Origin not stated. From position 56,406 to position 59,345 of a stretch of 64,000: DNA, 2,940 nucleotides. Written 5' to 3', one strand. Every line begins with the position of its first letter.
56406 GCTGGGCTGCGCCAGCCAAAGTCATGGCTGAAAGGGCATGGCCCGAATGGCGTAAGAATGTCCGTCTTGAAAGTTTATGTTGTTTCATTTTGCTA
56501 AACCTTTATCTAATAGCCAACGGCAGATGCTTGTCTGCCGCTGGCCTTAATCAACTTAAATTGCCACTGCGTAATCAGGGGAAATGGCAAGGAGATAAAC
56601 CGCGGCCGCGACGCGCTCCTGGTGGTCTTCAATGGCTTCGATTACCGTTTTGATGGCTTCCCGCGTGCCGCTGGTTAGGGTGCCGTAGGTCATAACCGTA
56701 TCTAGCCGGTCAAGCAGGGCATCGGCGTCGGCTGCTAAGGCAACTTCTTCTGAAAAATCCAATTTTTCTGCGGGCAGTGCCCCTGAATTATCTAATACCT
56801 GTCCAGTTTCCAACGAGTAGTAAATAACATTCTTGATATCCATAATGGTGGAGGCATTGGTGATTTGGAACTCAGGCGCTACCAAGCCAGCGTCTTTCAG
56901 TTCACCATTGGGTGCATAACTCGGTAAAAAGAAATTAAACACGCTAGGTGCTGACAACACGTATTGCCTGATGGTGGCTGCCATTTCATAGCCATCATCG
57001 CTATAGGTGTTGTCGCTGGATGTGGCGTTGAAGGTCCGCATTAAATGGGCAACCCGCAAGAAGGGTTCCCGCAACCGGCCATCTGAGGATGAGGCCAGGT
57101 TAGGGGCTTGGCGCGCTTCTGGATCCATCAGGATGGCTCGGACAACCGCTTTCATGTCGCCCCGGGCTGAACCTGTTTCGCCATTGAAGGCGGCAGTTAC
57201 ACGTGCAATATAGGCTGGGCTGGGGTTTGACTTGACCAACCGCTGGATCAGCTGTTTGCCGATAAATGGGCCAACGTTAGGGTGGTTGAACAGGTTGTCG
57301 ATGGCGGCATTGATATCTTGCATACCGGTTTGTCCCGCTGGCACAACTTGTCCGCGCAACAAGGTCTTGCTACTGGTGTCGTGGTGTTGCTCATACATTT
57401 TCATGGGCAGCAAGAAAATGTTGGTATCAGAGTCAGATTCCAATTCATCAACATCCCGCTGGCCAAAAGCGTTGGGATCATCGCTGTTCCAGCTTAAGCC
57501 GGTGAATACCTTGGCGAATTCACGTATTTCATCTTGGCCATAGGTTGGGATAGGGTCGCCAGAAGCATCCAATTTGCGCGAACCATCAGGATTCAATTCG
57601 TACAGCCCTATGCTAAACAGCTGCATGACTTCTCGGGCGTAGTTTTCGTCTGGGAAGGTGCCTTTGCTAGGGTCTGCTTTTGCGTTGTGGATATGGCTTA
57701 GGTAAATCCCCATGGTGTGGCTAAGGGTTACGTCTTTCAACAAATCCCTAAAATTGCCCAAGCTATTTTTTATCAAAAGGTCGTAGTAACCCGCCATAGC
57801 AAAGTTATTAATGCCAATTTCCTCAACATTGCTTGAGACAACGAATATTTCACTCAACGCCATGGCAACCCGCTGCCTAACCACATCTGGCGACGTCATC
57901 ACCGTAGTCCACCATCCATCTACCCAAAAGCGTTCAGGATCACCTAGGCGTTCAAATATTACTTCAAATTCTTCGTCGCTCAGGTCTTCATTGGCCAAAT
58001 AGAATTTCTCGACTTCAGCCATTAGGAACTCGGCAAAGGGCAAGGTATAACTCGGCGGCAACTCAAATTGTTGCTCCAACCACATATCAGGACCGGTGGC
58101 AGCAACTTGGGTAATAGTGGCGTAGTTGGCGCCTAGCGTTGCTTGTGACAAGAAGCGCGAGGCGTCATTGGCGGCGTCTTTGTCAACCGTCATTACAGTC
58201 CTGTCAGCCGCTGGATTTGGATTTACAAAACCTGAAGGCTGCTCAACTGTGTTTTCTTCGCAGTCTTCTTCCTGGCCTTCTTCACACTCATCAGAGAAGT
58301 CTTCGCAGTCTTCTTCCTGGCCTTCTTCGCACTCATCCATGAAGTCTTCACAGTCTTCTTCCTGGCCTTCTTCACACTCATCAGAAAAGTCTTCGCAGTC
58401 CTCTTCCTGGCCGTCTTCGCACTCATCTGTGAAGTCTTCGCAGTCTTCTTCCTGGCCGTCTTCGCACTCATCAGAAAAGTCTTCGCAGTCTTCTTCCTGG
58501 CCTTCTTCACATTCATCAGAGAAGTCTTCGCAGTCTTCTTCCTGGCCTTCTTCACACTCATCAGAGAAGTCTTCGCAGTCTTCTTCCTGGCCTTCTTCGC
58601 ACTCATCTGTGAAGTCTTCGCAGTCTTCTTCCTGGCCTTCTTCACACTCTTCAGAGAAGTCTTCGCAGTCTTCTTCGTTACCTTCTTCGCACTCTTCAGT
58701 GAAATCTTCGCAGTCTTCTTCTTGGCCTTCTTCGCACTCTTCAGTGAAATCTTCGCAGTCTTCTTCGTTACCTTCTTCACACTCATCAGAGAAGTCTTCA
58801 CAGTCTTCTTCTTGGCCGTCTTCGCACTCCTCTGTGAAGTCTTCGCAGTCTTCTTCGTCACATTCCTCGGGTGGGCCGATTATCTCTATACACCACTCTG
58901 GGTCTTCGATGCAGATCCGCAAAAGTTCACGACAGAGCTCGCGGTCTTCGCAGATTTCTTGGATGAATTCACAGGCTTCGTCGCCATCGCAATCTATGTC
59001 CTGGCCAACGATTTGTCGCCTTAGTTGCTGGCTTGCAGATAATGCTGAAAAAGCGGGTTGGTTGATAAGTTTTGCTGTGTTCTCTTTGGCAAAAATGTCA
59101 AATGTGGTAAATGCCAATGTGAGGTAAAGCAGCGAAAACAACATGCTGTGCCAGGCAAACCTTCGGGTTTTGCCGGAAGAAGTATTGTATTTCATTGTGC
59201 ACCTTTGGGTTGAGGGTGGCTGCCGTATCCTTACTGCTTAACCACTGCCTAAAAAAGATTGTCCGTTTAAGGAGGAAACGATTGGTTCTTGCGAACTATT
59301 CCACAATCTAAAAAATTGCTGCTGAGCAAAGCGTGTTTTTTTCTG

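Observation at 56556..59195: DUF1800 protein carrying 13 copies of a 15-residue Cys-x6-Cys acidic module (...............)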

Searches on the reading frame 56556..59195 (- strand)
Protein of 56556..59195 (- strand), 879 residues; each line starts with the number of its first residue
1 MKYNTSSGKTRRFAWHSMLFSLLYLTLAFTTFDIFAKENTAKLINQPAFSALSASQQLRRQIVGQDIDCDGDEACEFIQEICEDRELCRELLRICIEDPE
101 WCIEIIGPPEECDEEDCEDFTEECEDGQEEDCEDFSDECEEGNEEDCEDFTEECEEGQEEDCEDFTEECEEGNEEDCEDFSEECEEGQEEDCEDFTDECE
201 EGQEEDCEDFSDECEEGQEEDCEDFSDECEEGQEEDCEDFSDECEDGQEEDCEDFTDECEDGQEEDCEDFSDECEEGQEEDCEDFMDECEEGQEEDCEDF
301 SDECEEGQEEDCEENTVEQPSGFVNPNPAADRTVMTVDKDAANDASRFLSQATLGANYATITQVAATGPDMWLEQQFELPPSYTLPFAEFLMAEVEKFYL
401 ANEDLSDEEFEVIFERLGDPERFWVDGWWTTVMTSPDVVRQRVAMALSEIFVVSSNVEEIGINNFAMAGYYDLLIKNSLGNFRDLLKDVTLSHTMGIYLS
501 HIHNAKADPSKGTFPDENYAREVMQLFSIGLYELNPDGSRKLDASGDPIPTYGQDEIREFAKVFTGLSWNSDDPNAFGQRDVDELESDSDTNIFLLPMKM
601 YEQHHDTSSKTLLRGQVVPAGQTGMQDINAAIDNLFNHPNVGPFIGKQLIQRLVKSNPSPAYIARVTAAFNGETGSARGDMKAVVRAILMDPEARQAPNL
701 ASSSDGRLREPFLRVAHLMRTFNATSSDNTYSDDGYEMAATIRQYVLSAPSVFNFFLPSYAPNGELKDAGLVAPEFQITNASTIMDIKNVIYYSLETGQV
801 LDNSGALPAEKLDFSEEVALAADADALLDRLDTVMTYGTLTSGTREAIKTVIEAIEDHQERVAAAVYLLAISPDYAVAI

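Call 3: search_protein_families(library=pfam, proteins=[window:56556-59195:-], max_evalue=0.01)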
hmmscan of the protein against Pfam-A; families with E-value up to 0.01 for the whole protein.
window:56556-59195:- (879 aa): 1 family
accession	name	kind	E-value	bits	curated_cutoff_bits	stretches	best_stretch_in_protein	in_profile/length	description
PF08811.16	DUF1800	-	9.6e-86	289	26.1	1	347-876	1-418/419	Protein of unknown function (DUF1800)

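Call 5: find_homologous_proteins(query=window:56556-59195:-, max_evalue=0.00001)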
Query window:56556-59195:- (879 aa): 7998 proteins with E <= 0.00001 among 8000 candidates; the best 120 are listed.
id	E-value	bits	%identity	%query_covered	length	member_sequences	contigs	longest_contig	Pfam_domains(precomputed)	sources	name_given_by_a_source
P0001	0.0e+0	2000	100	100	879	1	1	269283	PF08811.17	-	-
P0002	0.0e+0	1249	75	67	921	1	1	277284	PF08811.17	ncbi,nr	ncbi:MAG: DUF1800 family protein [Alteromonadaceae bacterium]|nr:DUF1800 family protein [Alteromonad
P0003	0.0e+0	1157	74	69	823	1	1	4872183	PF08811.17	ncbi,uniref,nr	ncbi:DUF1800 domain-containing protein [Planctobacterium marinum]|uniref:DUF1800 domain-containing p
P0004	1.2e-259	883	74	59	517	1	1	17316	PF08811.17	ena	-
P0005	6.3e-246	837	60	64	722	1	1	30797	PF08811.17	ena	-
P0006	2.3e-242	825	60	66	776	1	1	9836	PF08811.17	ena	-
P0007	4.1e-235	801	59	64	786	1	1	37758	PF08811.17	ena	-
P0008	1.1e-234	800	57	74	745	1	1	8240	PF08811.17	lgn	-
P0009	2.9e-234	799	60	64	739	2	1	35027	PF08811.17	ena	-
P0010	1.3e-232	793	60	67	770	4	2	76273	PF08811.17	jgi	-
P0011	1.3e-228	780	54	71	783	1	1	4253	PF08811.17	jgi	-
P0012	2.5e-227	776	57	64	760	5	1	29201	PF08811.17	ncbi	-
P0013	7.1e-224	764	57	65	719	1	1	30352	PF08811.17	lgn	-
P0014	9.5e-224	764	59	64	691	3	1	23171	PF08811.17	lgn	-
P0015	4.3e-223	762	60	65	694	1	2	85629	PF08811.17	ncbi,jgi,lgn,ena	-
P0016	1.1e-222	760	59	66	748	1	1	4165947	PF08811.17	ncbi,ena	-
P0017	3.2e-221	756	54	74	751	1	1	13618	PF08811.17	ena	-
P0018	9.8e-221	754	60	64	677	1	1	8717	PF08811.17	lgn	-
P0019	2.8e-219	749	56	68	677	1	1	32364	PF08811.17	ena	-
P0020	1.1e-218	747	54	67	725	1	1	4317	PF08811.17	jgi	-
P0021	1.8e-217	743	58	65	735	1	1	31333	PF08811.17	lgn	-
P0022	1.7e-213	730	57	67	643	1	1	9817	PF08811.17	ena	-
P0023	4.7e-213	728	50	80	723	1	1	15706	PF08811.17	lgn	-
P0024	7.2e-212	725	57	63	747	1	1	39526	PF08811.17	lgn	-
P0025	1.1e-208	714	56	68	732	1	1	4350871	PF08811.17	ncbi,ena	-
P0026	8.3e-208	711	60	62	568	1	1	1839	PF08811.17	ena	-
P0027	6.5e-203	695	57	64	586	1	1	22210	PF08811.17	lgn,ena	-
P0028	1.3e-202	694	51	76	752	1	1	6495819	PF08811.17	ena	-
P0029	3.7e-202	692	57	64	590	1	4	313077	PF08811.17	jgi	-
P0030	1.3e-196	674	56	64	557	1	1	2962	PF08811.17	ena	-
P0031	4.8e-195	669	60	60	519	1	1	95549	PF08811.17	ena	-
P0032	5.8e-194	665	61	58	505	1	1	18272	PF08811.17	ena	-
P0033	2.7e-186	640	56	63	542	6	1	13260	PF08811.17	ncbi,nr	ncbi:MAG: DUF1800 domain-containing protein [Gammaproteobacteria bacterium]|nr:DUF1800 domain-contai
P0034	1.3e-185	638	54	65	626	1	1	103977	PF08811.17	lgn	-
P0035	1.1e-183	631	55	61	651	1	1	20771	PF08811.17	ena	-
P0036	1.7e-176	608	54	62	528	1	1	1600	PF08811.17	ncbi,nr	ncbi:MAG: DUF1800 domain-containing protein, partial [Psychrosphaera sp.]|nr:DUF1800 domain-containi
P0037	1.5e-174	601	53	64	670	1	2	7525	PF08811.17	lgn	-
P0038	4.7e-169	583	53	61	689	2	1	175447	PF08811.17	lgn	-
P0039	7.2e-169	582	53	61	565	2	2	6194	PF08811.17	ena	-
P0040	2.4e-166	574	53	61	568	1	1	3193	PF08811.17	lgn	-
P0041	3.7e-166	573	52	61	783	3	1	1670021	PF08811.17,PF13946.12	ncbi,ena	-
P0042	9.9e-165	569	53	62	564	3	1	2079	PF08811.17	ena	-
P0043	2.7e-164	567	53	61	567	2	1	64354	PF08811.17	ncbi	-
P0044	1.5e-163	565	52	63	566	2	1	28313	PF08811.17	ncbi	ncbi:MAG: DUF1800 domain-containing protein [Pseudomonadota bacterium]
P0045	1.6e-163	565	54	61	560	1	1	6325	PF08811.17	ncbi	ncbi:MAG: DUF1800 domain-containing protein [Gammaproteobacteria bacterium]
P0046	6.8e-163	563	57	51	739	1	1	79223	PF08811.17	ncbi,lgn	-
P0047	7.4e-163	562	54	61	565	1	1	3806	PF08811.17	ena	-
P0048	8.2e-163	562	53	61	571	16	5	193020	PF08811.17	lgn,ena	-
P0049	1.0e-162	562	53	61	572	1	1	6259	PF08811.17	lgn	-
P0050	4.5e-162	560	51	62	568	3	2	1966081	PF08811.17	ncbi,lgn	ncbi:MAG: DUF1800 domain-containing protein [Pseudomonadota bacterium]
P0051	5.2e-162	560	52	61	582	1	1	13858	PF08811.17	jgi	-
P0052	1.1e-161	558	51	62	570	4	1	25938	PF08811.17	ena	-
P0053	1.8e-161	558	52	61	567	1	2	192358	PF08811.17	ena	-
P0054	2.0e-161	558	52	61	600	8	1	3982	PF08811.17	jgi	jgi:uncharacterized protein (DUF1800 family)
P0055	3.2e-161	557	52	61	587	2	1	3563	PF08811.17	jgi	-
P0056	3.9e-161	557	52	60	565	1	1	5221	PF08811.17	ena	-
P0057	5.4e-161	556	52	61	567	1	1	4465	PF08811.17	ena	-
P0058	6.4e-161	556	52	61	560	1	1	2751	PF08811.17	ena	-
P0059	7.9e-161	556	52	61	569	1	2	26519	PF08811.17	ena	-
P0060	1.0e-160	555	51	61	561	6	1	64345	PF08811.17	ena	-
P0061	1.0e-160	555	53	61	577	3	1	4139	PF08811.17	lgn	-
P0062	1.2e-160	555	51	62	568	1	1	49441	PF08811.17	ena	-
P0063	1.2e-160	555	53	60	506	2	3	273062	PF08811.17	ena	-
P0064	1.5e-160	555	53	61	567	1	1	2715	PF08811.17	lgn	-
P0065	1.7e-160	555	52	61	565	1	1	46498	PF08811.17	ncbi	-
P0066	2.0e-160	554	52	61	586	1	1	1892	PF08811.17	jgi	jgi:uncharacterized protein (DUF1800 family)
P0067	2.5e-160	554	53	61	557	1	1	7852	PF08811.17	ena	-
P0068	3.0e-160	554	52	61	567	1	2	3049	PF08811.17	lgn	-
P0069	3.0e-160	554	52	62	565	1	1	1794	PF08811.17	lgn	-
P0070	3.4e-160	554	53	61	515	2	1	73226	PF08811.17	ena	-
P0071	3.7e-160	553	52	60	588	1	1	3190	PF08811.17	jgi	jgi:uncharacterized protein (DUF1800 family)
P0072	8.8e-160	552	55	51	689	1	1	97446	PF08811.17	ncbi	ncbi:MAG: DUF1800 family protein [Pseudomonadota bacterium]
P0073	9.2e-160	552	53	61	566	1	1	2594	PF08811.17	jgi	jgi:uncharacterized protein (DUF1800 family)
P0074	1.0e-159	552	52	61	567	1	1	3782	PF08811.17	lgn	-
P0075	1.2e-159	552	51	61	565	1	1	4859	PF08811.17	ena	-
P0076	1.4e-159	552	51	62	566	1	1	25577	PF08811.17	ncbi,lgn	ncbi:MAG: DUF1800 domain-containing protein [Pseudomonadota bacterium]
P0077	1.5e-159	551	52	61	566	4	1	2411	PF08811.17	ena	-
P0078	1.9e-159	551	50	62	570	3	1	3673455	PF08811.17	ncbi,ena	-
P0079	2.1e-159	551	51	61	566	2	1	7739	PF08811.17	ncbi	-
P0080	3.0e-159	550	53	61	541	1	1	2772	PF08811.17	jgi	jgi:uncharacterized protein (DUF1800 family)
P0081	3.2e-159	550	50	62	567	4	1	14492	PF08811.17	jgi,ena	-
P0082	3.9e-159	550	52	61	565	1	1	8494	PF08811.17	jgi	jgi:uncharacterized protein (DUF1800 family)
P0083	4.3e-159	550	52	60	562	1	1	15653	PF08811.17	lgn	-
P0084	6.7e-159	549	52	61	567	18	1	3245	PF08811.17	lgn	-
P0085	6.8e-159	549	51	61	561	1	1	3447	PF08811.17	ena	-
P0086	9.7e-159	549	51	61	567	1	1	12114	PF08811.17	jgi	jgi:uncharacterized protein (DUF1800 family)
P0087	1.1e-158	549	51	61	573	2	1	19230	PF08811.17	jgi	jgi:uncharacterized protein (DUF1800 family)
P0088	1.1e-158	549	52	61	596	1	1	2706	PF08811.17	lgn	-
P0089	1.4e-158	548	51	61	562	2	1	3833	PF08811.17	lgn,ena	-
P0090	1.4e-158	548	52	61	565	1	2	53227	PF08811.17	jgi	-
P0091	2.2e-158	548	52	61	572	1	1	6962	PF08811.17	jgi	-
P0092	2.3e-158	548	51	61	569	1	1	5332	PF08811.17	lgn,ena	-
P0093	2.3e-158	548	51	61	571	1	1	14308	PF08811.17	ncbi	-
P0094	2.4e-158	547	50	62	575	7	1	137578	PF08811.17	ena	-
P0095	2.5e-158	547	52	61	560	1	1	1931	PF08811.17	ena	-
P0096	2.6e-158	547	52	61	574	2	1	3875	PF08811.17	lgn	-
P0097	3.2e-158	547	51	61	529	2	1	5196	PF08811.17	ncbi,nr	ncbi:MAG: DUF1800 domain-containing protein [Gammaproteobacteria bacterium]|nr:DUF1800 domain-contai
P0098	3.4e-158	547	51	61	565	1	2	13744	PF08811.17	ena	-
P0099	3.8e-158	547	53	61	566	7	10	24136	PF08811.17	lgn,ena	-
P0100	3.8e-158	547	51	61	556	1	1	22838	PF08811.17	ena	-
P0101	4.3e-158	547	51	61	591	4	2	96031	PF08811.17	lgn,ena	-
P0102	4.6e-158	547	52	61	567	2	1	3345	PF08811.17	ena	-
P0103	4.8e-158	546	52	61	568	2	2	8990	PF08811.17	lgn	-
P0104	6.2e-158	546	51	61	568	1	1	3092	PF08811.17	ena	-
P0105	6.8e-158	546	53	61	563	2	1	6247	PF08811.17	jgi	-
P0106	7.4e-158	546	52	61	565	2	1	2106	PF08811.17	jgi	jgi:uncharacterized protein (DUF1800 family)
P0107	1.0e-157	545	52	61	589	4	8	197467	PF08811.17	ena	-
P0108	1.0e-157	545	51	61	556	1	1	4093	PF08811.17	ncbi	-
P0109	1.0e-157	545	51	61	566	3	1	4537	PF08811.17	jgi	jgi:uncharacterized protein (DUF1800 family)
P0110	1.1e-157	545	52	61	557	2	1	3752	PF08811.17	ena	-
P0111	1.3e-157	545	52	61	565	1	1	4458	PF08811.17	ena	-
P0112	1.4e-157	545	51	61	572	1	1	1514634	PF08811.17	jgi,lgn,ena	-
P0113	1.4e-157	545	52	61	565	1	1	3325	PF08811.17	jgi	-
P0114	1.9e-157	544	51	62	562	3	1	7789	PF08811.17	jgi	jgi:uncharacterized protein (DUF1800 family)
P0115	2.0e-157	544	51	61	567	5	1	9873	PF08811.17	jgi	jgi:uncharacterized protein (DUF1800 family)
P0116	2.0e-157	544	51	62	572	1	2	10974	PF08811.17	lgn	-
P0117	2.2e-157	544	51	61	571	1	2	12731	PF08811.17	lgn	-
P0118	2.5e-157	544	52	60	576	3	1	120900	PF08811.17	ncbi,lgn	ncbi:DUF1800 domain-containing protein [Haliea sp.]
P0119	3.5e-157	544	50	61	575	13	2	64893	PF08811.17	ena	-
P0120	4.3e-157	543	51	61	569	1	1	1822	PF08811.17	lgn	-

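Call 15: find_encoding_contigs(protein=P0003, flank=10000, max_places=2)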
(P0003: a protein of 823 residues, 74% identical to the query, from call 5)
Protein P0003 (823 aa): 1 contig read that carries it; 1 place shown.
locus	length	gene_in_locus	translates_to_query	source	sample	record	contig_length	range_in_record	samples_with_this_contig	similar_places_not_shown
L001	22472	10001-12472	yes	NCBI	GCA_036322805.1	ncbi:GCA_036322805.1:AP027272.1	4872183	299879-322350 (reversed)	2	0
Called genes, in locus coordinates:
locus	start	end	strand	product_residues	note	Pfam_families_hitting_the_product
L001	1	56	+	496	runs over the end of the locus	PF04820:Trp_halogenase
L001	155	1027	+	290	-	-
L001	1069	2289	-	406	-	PF01933:CofD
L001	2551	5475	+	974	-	PF03924:CHASE, PF00989:PAS, PF08448:PAS_4, PF13426:PAS_9, PF00989:PAS, PF13188:PAS_8, PF13426:PAS_9, PF00990:GGDEF, +3 more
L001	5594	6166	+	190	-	PF04542:Sigma70_r2, PF08281:Sigma70_r4_2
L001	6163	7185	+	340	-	PF16220:DUF4880, PF04773:FecR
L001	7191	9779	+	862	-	PF07660:STN, PF07715:Plug, PF00593:TonB_dep_Rec_b-barrel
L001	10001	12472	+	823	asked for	PF08811:DUF1800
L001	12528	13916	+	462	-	PF07394:DUF1501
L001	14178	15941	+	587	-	PF08448:PAS_4, PF13426:PAS_9, PF08447:PAS_3, PF08448:PAS_4, PF00989:PAS, PF08447:PAS_3, PF13426:PAS_9, PF00989:PAS, +7 more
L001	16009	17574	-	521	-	PF00015:MCPsignal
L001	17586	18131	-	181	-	PF02630:SCO1-SenC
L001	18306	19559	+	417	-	PF04116:FA_hydroxylase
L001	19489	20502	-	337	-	PF12625:Arabinose_bd, PF12833:HTH_18, PF00165:HTH_AraC (weak)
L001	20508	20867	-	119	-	PF02627:CMD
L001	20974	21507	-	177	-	PF06127:Mpo1-like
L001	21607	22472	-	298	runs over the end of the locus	PF00126:HTH_1, PF03466:LysR_substrate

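Call 19: find_encoding_contigs(protein=P0002, flank=10000, max_places=2)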
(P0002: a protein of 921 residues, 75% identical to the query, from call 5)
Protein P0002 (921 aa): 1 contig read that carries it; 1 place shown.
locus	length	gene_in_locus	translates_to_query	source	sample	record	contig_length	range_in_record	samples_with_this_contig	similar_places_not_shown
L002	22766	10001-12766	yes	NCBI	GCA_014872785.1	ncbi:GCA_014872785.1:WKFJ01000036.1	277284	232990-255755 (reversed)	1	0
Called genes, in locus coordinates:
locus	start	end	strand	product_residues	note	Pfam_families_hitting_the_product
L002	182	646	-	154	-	PF00111:Fer2 (weak), PF13085:Fer2_3 (weak), PF01799:Fer2_2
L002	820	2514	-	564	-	PF00672:HAMP, PF00015:MCPsignal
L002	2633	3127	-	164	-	PF04940:BLUF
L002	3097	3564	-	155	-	-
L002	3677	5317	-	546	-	PF00072:Response_reg, PF14559:TPR_19 (faint)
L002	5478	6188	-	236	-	PF11859:DUF3379 (weak)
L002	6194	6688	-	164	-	PF04542:Sigma70_r2, PF22029:PhyR_sigma2, PF07638:Sigma70_ECF (weak), PF08281:Sigma70_r4_2, PF04545:Sigma70_r4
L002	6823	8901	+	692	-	PF00082:Peptidase_S8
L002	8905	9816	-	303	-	PF13505:OMP_b-brl (faint)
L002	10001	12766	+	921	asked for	PF08811:DUF1800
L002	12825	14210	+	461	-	PF07394:DUF1501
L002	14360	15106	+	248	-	PF00106:adh_short, PF08659:KR, PF13561:adh_short_C2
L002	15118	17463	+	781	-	PF03104:DNA_pol_B_exo1, PF00136:DNA_pol_B, PF03175:DNA_pol_B_2 (faint)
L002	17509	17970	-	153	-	PF01451:LMWPc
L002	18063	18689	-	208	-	PF13419:HAD_2, PF00702:Hydrolase (weak), PF13242:Hydrolase_like (weak)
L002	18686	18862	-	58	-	PF20027:DUF6435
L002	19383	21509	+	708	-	PF22673:MCP-like_PDC_1 (faint), PF02743:dCache_1, PF00672:HAMP (weak), PF00015:MCPsignal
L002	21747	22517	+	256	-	PF00563:EAL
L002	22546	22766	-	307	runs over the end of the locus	PF00072:Response_reg, PF00990:GGDEF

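Call 20: find_encoding_contigs(protein=P0007, flank=10000, max_places=2)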
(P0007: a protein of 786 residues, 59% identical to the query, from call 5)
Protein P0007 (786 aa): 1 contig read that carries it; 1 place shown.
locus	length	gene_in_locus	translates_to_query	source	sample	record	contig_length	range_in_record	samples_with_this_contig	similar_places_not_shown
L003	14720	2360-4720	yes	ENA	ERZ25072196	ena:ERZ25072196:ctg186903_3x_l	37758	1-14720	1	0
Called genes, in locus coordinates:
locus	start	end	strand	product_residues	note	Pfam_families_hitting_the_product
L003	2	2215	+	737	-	?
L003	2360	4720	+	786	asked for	PF08811:DUF1800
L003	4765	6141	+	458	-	PF07394:DUF1501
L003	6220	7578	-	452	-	PF10009:DUF2252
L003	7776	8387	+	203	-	PF01557:FAA_hydrolase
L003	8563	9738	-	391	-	PF00756:Esterase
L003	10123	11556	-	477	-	PF00171:Aldedh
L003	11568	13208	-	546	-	PF02776:TPP_enzyme_N, PF00205:TPP_enzyme_M, PF02775:TPP_enzyme_C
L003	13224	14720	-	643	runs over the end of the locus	PF00999:Na_H_Exchanger, PF02254:TrkA_N, PF27452:KefB_C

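Call 28: predict_structure(alignment_id=A1)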
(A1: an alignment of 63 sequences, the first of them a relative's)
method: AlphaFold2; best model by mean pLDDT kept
length: 879 residues; sequences in the alignment: 63
mean_pLDDT: 75.7   pTM: 0.72
mean pLDDT of the five models: 75.7, 74.8, 73.8, 73.6, 73.3
residues with pLDDT >= 90: 418; 70-90: 168; 50-70: 59; < 50: 234
segments of 3 or more residues with pLDDT < 50: 1-10, 35-63, 111-114, 116-284, 286-302, 753-756
pLDDT, mean of each block of 10 residues (from residue 1): 45 72 81 44 32 41 61 85 84 85 74 46 38 41 43 36 38 42 37 36 35 35 36 35 36 37 37 41 45 44 53 69 94 97 97 96 98 98 97 94 88 92 95 97 94 90 95 98 97 93 93 87 74 94 95 92 96 90 71 93 97 96 97 96 95 91 98 97 98 92 81 92 94 88 78 52 72 67 84 92 92 96 98 95 96 98 96 79
secondary structure, 60 per line:
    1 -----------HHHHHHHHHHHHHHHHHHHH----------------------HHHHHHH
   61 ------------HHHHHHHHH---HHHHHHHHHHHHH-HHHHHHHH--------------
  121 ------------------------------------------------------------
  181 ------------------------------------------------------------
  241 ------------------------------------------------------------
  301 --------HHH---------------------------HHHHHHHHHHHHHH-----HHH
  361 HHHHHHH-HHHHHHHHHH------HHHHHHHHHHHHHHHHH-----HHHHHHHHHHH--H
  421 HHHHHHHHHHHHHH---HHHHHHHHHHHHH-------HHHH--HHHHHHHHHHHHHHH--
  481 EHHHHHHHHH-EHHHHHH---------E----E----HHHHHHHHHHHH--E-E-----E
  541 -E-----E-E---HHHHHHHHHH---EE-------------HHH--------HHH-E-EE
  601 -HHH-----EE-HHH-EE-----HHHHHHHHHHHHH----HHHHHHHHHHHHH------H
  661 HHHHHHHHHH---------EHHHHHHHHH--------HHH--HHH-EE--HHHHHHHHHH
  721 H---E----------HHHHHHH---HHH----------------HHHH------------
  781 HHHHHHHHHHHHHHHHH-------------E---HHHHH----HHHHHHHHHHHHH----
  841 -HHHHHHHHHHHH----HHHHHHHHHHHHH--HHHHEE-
elements in order (helices of 4 or more, strands of 3 or more residues): H12-31 H54-60 H73-81 H85-97 H99-106 H339-352 H358-367 H369-378 H385-401 H407-417 H420-434 H438-450 H458-461 H464-478 H482-490 H493-498 H518-529 H554-563 H624-636 H641-653 H660-670 H681-689 H711-721 H736-742 H765-768 H781-797 H815-819 H824-836 H842-853 H858-870 H873-876
